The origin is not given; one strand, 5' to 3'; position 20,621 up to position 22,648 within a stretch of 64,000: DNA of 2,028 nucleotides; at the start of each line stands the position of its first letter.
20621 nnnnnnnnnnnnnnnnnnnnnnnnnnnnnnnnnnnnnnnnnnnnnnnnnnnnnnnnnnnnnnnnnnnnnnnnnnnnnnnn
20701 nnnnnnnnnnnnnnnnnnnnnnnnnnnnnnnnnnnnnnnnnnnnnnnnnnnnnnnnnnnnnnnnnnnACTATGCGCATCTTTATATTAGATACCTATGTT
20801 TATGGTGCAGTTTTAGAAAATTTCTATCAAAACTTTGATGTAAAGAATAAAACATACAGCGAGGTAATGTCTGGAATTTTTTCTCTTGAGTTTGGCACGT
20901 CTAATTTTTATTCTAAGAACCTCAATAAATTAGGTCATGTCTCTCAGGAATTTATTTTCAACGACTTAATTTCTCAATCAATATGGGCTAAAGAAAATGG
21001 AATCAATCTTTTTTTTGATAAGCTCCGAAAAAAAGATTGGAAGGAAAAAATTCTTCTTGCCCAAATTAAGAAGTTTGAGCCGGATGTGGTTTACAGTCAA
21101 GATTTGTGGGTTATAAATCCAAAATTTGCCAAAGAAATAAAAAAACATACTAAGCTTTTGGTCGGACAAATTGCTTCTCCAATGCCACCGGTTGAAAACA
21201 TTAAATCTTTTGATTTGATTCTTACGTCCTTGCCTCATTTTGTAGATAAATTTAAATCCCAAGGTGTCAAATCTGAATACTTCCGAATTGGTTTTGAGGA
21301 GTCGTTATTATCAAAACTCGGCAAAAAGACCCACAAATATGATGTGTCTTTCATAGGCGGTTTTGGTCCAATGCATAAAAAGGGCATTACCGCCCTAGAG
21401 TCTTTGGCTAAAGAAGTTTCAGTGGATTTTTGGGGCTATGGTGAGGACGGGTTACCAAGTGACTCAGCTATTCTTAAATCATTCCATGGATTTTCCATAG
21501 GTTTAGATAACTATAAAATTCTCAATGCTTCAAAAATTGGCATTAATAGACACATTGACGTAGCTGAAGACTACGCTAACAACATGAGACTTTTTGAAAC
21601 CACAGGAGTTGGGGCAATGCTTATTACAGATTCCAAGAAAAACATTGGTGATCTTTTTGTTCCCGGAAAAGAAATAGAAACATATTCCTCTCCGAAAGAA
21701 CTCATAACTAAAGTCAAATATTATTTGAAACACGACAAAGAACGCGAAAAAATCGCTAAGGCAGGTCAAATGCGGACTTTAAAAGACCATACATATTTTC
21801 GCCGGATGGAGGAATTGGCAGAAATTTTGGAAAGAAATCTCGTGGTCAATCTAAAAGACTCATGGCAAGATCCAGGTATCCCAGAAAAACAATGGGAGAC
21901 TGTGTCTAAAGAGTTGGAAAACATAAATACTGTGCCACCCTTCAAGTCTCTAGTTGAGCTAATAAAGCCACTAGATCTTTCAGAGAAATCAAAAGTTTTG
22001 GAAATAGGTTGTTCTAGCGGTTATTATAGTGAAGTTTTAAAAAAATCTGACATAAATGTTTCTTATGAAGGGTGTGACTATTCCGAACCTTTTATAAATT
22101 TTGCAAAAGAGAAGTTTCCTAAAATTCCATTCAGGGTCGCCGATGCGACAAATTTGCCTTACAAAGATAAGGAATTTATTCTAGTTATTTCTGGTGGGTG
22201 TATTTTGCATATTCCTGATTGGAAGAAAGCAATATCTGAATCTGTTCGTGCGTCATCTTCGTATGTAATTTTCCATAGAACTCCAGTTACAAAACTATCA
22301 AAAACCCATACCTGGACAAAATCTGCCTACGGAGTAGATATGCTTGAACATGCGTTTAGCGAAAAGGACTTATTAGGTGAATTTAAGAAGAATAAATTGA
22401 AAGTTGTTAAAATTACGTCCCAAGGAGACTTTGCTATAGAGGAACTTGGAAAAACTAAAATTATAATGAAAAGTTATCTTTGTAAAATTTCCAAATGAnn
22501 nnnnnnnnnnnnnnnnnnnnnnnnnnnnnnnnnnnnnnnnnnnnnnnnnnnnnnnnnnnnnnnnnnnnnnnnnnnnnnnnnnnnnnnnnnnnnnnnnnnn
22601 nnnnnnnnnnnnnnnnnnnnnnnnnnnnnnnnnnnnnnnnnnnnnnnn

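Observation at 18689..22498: An ABC-transporter-dependent pathway (Wzm plus Wzt with a C-terminal extension) followed by a GT-methyltransferase fusion, coexisting with a Wzx flippase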

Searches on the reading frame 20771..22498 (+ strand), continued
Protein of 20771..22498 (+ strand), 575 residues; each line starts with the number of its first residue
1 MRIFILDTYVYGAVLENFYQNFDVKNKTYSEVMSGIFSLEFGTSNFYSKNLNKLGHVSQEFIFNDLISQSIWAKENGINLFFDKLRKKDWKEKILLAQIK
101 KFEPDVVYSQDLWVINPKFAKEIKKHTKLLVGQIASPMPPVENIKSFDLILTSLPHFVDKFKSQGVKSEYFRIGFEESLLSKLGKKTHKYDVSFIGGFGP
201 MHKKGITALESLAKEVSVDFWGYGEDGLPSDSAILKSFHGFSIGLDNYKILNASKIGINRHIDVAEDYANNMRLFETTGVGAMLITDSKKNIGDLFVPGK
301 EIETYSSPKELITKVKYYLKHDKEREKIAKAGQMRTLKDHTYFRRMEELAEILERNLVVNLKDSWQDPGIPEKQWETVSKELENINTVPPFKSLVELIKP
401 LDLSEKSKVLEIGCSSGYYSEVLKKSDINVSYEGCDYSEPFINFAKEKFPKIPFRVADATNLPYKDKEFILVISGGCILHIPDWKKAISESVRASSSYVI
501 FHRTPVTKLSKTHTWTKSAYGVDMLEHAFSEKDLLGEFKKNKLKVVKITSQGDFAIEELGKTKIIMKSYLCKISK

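Call 43: find_encoding_contigs(protein=P0035, flank=10000, max_places=1)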
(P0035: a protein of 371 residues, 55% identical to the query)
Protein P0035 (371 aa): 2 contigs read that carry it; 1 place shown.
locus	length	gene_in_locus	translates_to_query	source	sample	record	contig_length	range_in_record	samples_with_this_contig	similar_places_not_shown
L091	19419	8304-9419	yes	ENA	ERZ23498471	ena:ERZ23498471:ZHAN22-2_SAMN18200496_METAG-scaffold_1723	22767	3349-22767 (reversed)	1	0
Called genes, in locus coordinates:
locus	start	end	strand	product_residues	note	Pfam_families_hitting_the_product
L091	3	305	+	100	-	?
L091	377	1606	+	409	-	PF00005:ABC_tran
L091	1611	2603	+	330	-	PF03385:STELLO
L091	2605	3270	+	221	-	-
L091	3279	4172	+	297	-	-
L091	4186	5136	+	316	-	PF00884:Sulfatase (weak), PF01663:Phosphodiest (weak)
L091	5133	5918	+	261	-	PF03269:DUF268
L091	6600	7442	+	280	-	PF00535:Glycos_transf_2, PF10111:Glyco_tranf_2_2 (weak), PF13641:Glyco_tranf_2_3 (weak)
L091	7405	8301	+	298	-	PF00535:Glycos_transf_2, PF10111:Glyco_tranf_2_2, PF13641:Glyco_tranf_2_3, PF13632:Glyco_trans_2_3 (weak)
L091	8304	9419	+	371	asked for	PF13524:Glyco_trans_1_2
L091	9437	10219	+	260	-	PF13489:Methyltransf_23, PF01209:Ubie_methyltran, PF13847:Methyltransf_31, PF08241:Methyltransf_11, PF08242:Methyltransf_12, PF13649:Methyltransf_25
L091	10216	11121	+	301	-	PF00685:Sulfotransfer_1, PF13469:Sulfotransfer_3 (weak)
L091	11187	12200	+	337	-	-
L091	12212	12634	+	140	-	PF05523:FdtA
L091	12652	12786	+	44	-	-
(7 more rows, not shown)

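Call 45: predict_structure(alignment_id=A2)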
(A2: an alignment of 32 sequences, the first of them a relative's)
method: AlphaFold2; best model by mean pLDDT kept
length: 416 residues; sequences in the alignment: 32
mean_pLDDT: 85.0   pTM: 0.74
mean pLDDT of the five models: 85.0, 83.2, 82.4, 81.7, 79.2
residues with pLDDT >= 90: 208; 70-90: 156; 50-70: 28; < 50: 24
segments of 3 or more residues with pLDDT < 50: 23-45
pLDDT, mean of each block of 10 residues (from residue 1): 94 78 42 40 54 91 96 90 91 95 79 81 89 92 90 89 81 86 77 75 83 88 89 95 96 87 88 94 95 92 97 95 81 88 94 93 90 93 92 81 63 89
secondary structure, 60 per line:
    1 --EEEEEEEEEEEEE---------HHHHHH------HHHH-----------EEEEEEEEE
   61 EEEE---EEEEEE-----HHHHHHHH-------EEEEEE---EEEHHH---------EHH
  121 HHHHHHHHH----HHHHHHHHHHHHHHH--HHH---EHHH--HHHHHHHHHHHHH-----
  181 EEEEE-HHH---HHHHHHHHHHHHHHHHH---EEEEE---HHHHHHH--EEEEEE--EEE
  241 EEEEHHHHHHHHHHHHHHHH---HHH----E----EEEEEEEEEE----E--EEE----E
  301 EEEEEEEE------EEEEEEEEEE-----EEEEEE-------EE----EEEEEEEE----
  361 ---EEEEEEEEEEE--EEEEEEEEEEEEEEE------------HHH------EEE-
elements in order: E3-15 H25-30 H37-40 E52-64 E68-73 H79-86 E94-99 E103-105 H119-129 H134-148 H163-175 E181-185 H193-209 E213-217 H221-227 E230-235 E238-244 H245-260 E276-285 E293-295 E300-308 E315-324 E330-335 E349-356 E364-374 E377-391 E413-415
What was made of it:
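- On Wzt with C-terminal carbohydrate-binding domain (PF14524): Only a monomer was modelled (call 45).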

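Call 48: fold_search(model_id=the predicted structure, library=pdb)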
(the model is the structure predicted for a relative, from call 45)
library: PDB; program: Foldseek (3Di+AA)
matches with E <= 10: 1995; with E <= 0.001: 1281
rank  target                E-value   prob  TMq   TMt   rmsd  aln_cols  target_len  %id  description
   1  8dku_A                2.2e-39  1.00  0.50  0.53  10.8       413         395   33  CryoEM structure of the A. aeolicus WzmWzt transporter bound to the native O antigen (released 2022-09-21)
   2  8dne_C                8.9e-39  1.00  0.51  0.57  13.7       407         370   33  CryoEM structure of the A.aeolicus WzmWzt transporter bound to ATP (released 2022-09-21)
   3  7k2t_A                5.5e-38  1.00  0.51  0.57  13.6       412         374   32  Mg2+/ATP-bound structure of the full-length WzmWzt O antigen ABC transporter in lipid nanodiscs (released 2021-01-13)
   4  7k2t_C                7.5e-38  1.00  0.51  0.57  13.6       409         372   32  Mg2+/ATP-bound structure of the full-length WzmWzt O antigen ABC transporter in lipid nanodiscs (released 2021-01-13)
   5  8dne_A                2.8e-37  1.00  0.51  0.57  13.5       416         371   31  CryoEM structure of the A.aeolicus WzmWzt transporter bound to ATP (released 2022-09-21)
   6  8dl0_A                5.2e-37  1.00  0.49  0.53  14.7       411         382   32  CryoEM structure of the nucleotide-free and open channel A.aeolicus WzmWzt transporter (released 2022-09-21)
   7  8dl0_C                9.5e-37  1.00  0.49  0.53  14.6       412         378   33  CryoEM structure of the nucleotide-free and open channel A.aeolicus WzmWzt transporter (released 2022-09-21)
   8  9a4o_B                2.5e-26  1.00  0.53  0.42  45.5       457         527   23  Integrative model of IF2-TAGH by crosslinking MS and deep learning (released 2024-09-18)
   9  6m96_A                6.0e-26  1.00  0.49  0.83   6.2       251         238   44  ATP-bound conformation of the WzmWzt O antigen ABC transporter (released 2019-03-06)
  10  6an5_B                6.3e-26  1.00  0.48  0.80   6.1       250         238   44  Crystal Structure of The Nucelotide Binding Domain of an O-antigen polysaccharide ABC-transporter (released 2017-11-29)
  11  6amx                  1.7e-25  1.00  0.48  0.81   6.0       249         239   44  Crystal Structure of Nucelotide Binding Domain of O-antigen polysaccharide ABC-transporter (released 2017-11-29)
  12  9cfl_B                4.1e-25  1.00  0.53  0.82   5.8       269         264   33  Cryo-EM structure of S. aureus TarGH in complex with ATP-gamma-S (released 2025-04-23)
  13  7dd0_B                7.2e-25  1.00  0.52  0.81   5.2       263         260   32  Crystal structure of the N-terminal domain of TagH from Bacillus subtilis (released 2020-12-23)
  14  7dd0_C                4.4e-24  1.00  0.50  0.81   2.8       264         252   31  Crystal structure of the N-terminal domain of TagH from Bacillus subtilis (released 2020-12-23)
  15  6an5_A                5.3e-24  1.00  0.45  0.83   2.4       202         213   50  Crystal Structure of The Nucelotide Binding Domain of an O-antigen polysaccharide ABC-transporter (released 2017-11-29)
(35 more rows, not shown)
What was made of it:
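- On Wzt with C-terminal carbohydrate-binding domain (PF14524): The AF2 and Foldseek full-length match to 8dku is 2e-39 (calls 45, 48).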

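Call 62: search_protein_families(library=ncbifam, proteins=[window:20771-22498:+], max_evalue=0.001)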
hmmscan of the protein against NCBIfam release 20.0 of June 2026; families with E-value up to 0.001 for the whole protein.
window:20771-22498:+ (575 aa): 18 families
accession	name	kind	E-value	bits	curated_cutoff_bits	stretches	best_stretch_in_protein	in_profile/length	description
TIGR02072.1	BioC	equivalog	6.5e-11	42.5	184.95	1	393-542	22-170/244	malonyl-ACP O-methyltransferase BioC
NF008300.0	PRK11088.1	equivalog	5.5e-09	35.9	303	1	396-473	76-156/272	23S rRNA (guanine(745)-N(1))-methyltransferase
NF040539.1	AST_met_ArsM_2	exception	8.3e-09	35.7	240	1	391-501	45-161/262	putative arsinothricin biosynthesis methyltransferase ArsM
NF045667.1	MTase_DVU1556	equivalog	3.2e-08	33.3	155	1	397-545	14-162/213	DVU_1556 family methyltransferase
NF045823.1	PthPhpthDimycoMt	equivalog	9.9e-07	28.2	300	1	402-544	64-209/256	phthiotriol/phenolphthiotriol dimycocerosates methyltransferase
TIGR01934.1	MenG_MenH_UbiE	subfamily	1.2e-06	27.9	158.35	1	398-493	32-131/223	ubiquinone/menaquinone biosynthesis methyltransferase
NF045825.1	FAmtase_mtf2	equivalog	2.3e-06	27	400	1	407-496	60-151/248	fatty-acid O-methyltransferase Mtf2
NF001243.0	PRK00216.1-4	equivalog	8.3e-06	25.3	235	1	375-493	13-141/237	demethylmenaquinone methyltransferase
NF001244.0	PRK00216.1-5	equivalog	1.5e-05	24.4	216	1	398-493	41-143/236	bifunctional demethylmenaquinone methyltransferase/2-methoxy-6-polyprenyl-1,4-benzoquinol methylase UbiE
NF001241.0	PRK00216.1-2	equivalog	1.6e-05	24.7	327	1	399-494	45-138/231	demethylmenaquinone methyltransferase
TIGR01983.1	UbiG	equivalog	6.7e-05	22.3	102.95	1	405-493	49-141/228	bifunctional 2-polyprenyl-6-hydroxyphenol methylase/3-demethylubiquinol 3-O-methyltransferase UbiG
NF002463.0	PRK01683.1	equivalog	7.5e-05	22.4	297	1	395-494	21-119/258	trans-aconitate 2-methyltransferase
TIGR02752.1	MenG_heptapren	equivalog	0.00011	21.8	419.85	1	375-494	11-140/231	demethylmenaquinone methyltransferase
NF047649.1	MTase_UXPK_star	exception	0.00011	21.3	460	1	408-493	80-171/283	methyltransferase/UXPK-star double selenoprotein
NF041537.1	ArsM_AhpD_UU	exception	0.00024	20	510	1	405-494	76-171/345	arsenite methyltransferase/AhpD domain selenoprotein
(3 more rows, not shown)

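Call 79: find_encoding_contigs(protein=P0008, flank=10000, max_places=1)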
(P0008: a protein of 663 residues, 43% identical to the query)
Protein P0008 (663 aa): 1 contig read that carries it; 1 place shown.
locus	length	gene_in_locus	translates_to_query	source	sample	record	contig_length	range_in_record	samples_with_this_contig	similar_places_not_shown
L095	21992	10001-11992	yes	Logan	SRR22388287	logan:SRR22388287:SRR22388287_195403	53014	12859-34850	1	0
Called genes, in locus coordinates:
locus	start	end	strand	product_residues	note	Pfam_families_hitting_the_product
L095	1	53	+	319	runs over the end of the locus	-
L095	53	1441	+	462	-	PF04932:Wzy_C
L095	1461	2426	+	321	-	-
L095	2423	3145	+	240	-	PF13489:Methyltransf_23, PF08241:Methyltransf_11, PF08242:Methyltransf_12 (faint), PF13649:Methyltransf_25, PF13847:Methyltransf_31 (faint), PF03269:DUF268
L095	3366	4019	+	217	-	PF05050:Methyltransf_21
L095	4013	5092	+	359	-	PF03016:Exostosin_GT47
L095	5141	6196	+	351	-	-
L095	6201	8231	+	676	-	PF13524:Glyco_trans_1_2, PF13489:Methyltransf_23 (weak), PF08241:Methyltransf_11, PF08242:Methyltransf_12, PF13649:Methyltransf_25, PF13847:Methyltransf_31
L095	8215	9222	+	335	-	PF01073:3Beta_HSD, PF01370:Epimerase, PF02719:Polysacc_synt_2 (weak), PF04321:RmlD_sub_bind, PF16363:GDP_Man_Dehyd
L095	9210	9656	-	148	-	-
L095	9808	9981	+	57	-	-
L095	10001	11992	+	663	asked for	PF13524:Glyco_trans_1_2, PF13649:Methyltransf_25, PF13847:Methyltransf_31, PF08241:Methyltransf_11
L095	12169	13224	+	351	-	-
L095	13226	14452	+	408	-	PF01663:Phosphodiest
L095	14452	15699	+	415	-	-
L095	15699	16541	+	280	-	PF00535:Glycos_transf_2, PF10111:Glyco_tranf_2_2, PF13641:Glyco_tranf_2_3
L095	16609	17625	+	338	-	PF01073:3Beta_HSD, PF01370:Epimerase, PF02719:Polysacc_synt_2 (faint), PF04321:RmlD_sub_bind, PF16363:GDP_Man_Dehyd, PF13460:NAD_binding_10 (weak), PF07993:NAD_binding_4 (weak)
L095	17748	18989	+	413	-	PF13424:TPR_12 (faint), PF00515:TPR_1 (faint), PF07719:TPR_2 (faint), PF13176:TPR_7 (faint), PF13181:TPR_8 (faint), PF13428:TPR_14 (weak), PF13432:TPR_16 (weak), PF14559:TPR_19 (weak), +5 more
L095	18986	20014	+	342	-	PF00534:Glycos_transf_1, PF13692:Glyco_trans_1_4 (weak)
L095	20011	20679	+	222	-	PF02223:Thymidylate_kin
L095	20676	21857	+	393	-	PF13439:Glyco_transf_4 (weak), PF20706:GT4-conflict (faint), PF00534:Glycos_transf_1, PF13692:Glyco_trans_1_4, PF13524:Glyco_trans_1_2 (weak)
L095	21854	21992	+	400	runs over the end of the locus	-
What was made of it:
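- L095 carries two fused paralogues 4 kb apart and no ABC exporter (call 79).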

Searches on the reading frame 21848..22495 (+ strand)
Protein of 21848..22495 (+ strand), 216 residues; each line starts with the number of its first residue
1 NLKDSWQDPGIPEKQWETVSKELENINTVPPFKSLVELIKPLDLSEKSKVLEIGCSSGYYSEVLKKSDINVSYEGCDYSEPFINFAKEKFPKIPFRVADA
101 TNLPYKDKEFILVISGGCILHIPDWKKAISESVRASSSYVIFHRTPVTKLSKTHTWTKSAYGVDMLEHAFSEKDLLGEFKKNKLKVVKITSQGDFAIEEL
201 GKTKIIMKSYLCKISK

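Call 61: search_solved_structures(query=window:21848-22495:+, max_evalue=10)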
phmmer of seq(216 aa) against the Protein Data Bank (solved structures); distinct sequences matched with E-value up to 10: 46.
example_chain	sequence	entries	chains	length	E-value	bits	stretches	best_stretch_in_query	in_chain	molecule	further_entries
6uak_A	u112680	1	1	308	9.6e-14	54.6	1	44-135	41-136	SAM dependent methyltransferase LahSB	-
5wp5_A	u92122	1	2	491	8.7e-09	38.4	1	31-125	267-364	Phosphomethylethanolamine N-methyltransferase 2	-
5fcd_A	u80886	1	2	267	3.9e-07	33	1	27-131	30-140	MccD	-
5wp4_A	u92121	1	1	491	7.3e-07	32.1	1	35-125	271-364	Phosphoethanolamine N-methyltransferase 1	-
1p91_A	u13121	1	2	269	1.9e-06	30.8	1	40-113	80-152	Ribosomal RNA large subunit methyltransferase A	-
1ve3_A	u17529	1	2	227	3.7e-06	29.8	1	25-124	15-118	hypothetical protein PH0226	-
3cc8_A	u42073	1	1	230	8.7e-06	28.6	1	45-146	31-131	Putative methyltransferase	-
3bus_A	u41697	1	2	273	5.3e-05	26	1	36-135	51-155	Methyltransferase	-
7v2s_A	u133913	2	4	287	6e-05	25.9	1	25-105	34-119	Methyltranfer_dom domain-containing protein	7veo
3l8d_A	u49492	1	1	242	9.9e-05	25.1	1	13-135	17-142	Methyltransferase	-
6uv6_A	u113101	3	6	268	0.00021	24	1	37-135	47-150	D-glucose O-methyltransferase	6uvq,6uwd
3ccf_A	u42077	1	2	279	0.00062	22.5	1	42-130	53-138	Cyclopropane-fatty-acyl-phospholipid synthase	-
4ine_A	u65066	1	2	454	0.0016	21.2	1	48-135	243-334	Protein PMT-2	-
3cgg_A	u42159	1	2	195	0.0038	20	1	47-120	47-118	SAM-dependent methyltransferase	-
8zc8_A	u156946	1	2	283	0.0041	19.8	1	42-132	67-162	MitM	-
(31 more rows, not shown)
